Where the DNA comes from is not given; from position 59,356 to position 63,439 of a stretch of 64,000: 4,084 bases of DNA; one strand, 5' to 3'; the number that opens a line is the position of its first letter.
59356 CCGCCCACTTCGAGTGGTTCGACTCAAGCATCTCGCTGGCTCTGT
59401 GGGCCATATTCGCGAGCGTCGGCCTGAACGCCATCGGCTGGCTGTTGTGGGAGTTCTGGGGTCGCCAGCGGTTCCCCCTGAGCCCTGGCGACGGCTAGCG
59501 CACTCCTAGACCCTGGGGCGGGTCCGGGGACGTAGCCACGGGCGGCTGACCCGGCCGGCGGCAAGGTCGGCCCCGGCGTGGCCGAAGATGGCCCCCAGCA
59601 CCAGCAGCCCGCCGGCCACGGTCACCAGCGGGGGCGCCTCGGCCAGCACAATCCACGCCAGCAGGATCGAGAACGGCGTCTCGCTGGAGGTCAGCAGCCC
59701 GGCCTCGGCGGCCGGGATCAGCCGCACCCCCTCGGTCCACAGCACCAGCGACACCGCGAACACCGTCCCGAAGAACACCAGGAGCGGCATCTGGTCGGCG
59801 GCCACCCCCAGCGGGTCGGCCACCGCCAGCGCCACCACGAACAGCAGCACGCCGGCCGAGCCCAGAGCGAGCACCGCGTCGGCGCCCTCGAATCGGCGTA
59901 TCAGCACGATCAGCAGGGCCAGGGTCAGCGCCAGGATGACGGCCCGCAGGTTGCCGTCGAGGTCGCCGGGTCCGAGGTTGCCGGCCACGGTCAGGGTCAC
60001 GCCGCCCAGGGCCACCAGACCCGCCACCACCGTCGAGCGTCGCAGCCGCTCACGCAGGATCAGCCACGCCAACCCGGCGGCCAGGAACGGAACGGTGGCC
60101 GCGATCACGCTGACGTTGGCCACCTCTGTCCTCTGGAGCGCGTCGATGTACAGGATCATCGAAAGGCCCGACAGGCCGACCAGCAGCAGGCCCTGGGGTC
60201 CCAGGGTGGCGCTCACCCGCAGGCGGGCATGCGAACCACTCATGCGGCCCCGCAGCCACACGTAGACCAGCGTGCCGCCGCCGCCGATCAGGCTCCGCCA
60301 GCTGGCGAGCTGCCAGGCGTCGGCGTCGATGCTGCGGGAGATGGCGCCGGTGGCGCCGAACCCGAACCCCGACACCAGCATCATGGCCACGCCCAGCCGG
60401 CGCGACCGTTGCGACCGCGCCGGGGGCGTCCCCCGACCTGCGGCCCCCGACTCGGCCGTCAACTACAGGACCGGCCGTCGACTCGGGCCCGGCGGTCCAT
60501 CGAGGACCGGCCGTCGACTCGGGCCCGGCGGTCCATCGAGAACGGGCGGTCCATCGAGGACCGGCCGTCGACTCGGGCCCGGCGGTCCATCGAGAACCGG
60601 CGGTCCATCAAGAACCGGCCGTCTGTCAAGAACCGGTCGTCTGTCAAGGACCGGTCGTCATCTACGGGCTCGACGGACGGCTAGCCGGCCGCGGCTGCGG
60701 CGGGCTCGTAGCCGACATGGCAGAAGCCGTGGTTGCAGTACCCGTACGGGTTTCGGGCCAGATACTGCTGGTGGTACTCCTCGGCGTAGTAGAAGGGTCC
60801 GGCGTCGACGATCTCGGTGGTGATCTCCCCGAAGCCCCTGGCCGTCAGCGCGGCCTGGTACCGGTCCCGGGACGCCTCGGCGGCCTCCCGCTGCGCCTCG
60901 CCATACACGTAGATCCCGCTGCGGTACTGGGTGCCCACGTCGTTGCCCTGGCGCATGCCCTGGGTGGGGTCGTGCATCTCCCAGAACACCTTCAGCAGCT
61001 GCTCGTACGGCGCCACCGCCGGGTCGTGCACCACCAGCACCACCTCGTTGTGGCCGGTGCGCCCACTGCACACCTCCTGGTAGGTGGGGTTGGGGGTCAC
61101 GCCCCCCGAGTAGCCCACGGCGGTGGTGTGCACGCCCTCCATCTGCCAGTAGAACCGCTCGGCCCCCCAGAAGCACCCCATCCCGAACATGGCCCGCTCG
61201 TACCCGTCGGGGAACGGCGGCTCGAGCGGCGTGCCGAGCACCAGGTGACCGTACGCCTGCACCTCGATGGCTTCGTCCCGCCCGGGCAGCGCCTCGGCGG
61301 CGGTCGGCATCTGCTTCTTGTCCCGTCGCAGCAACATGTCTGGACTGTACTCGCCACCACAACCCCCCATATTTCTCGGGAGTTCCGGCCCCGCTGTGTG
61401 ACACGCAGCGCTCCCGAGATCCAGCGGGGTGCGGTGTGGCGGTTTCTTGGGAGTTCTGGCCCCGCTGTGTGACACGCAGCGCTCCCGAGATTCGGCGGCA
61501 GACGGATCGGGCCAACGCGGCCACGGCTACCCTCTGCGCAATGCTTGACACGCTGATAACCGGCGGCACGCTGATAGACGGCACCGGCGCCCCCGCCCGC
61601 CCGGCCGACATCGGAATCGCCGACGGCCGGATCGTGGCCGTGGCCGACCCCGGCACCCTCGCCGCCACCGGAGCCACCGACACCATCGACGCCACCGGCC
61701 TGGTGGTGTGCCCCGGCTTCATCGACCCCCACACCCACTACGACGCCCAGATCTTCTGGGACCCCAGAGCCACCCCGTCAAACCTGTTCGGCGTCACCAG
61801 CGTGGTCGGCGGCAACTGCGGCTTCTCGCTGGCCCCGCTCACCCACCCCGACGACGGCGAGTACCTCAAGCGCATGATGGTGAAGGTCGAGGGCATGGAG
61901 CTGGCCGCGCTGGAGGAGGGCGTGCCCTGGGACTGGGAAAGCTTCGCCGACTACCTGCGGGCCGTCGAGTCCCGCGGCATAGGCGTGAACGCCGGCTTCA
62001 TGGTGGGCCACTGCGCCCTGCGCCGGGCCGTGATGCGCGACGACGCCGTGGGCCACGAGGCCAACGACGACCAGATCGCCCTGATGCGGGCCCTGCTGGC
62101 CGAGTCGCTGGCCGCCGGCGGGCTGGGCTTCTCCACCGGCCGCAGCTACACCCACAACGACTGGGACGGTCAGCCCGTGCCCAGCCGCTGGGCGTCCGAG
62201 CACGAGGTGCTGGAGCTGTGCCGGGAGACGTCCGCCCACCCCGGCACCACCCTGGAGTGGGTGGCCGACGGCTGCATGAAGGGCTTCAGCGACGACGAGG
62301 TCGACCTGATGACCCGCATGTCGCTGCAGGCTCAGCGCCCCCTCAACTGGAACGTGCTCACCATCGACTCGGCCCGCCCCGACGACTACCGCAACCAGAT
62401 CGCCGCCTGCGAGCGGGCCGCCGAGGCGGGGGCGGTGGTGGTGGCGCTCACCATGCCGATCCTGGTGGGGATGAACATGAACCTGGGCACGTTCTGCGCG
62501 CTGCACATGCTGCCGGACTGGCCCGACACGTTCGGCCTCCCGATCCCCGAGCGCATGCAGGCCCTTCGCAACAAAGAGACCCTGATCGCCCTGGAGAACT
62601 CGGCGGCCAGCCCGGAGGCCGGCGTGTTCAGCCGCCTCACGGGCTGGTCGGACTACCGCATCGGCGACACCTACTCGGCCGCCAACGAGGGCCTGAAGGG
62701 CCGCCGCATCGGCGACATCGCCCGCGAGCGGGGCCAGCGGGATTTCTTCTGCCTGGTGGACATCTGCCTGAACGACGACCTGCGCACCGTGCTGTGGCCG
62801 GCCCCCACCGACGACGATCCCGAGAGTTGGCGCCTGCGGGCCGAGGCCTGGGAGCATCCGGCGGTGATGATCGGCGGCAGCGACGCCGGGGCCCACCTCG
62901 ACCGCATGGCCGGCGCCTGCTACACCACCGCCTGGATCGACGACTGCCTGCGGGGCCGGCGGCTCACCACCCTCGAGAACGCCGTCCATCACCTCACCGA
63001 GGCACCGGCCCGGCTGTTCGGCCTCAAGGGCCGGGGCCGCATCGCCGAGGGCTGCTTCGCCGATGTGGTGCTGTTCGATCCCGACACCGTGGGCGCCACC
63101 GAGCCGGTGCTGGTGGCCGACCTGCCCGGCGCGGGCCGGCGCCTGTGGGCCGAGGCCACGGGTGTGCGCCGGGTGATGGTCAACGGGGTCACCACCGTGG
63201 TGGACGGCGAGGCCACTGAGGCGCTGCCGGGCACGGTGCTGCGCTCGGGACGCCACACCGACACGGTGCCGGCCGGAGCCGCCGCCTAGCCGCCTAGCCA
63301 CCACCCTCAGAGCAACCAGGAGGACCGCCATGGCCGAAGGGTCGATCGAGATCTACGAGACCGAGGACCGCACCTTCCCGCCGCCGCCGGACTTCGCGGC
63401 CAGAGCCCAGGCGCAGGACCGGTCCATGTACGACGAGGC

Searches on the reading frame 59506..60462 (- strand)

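Call 67: search_protein_families(library=pfam, proteins=[window:59506-60462:-], max_evalue=0.00001)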
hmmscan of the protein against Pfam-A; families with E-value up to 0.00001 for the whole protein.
window:59506-60462:- (318 aa): 1 family
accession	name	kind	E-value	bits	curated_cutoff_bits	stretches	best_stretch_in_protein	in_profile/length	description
PF00892.27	EamA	-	2.6e-24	86.5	28.2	2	23-159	2-134/135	EamA-like transporter family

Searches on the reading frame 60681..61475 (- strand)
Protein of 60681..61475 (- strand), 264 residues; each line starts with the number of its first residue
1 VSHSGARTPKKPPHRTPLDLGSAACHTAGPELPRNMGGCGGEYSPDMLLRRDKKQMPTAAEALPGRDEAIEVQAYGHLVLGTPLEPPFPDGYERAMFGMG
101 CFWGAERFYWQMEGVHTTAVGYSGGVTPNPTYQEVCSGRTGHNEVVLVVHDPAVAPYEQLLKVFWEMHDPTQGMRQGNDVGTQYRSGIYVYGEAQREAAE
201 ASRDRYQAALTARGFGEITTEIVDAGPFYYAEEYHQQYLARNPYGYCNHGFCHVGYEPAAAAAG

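Call 68: search_protein_families(library=pfam, proteins=[window:60681-61475:-], max_evalue=0.00001)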
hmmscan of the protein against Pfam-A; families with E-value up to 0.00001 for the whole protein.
window:60681-61475:- (264 aa): 1 family
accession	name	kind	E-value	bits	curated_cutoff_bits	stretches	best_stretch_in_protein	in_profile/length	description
PF01625.27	PMSR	-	1.3e-61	207.7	23.7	1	95-248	2-153/153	Peptide methionine sulfoxide reductase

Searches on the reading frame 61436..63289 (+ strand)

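Call 68: search_protein_families(library=pfam, proteins=[window:61436-63289:+], max_evalue=0.00001)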
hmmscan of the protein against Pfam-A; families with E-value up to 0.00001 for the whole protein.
window:61436-63289:+ (617 aa): 2 families
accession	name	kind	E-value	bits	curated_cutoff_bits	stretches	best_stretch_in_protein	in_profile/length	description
PF07969.17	Amidohydro_3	-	2.2e-43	149.9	29.7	1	82-587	1-471/472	Amidohydrolase family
PF01979.26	Amidohydro_1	-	1.2e-08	35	25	0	481-584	248-342/345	Amidohydrolase family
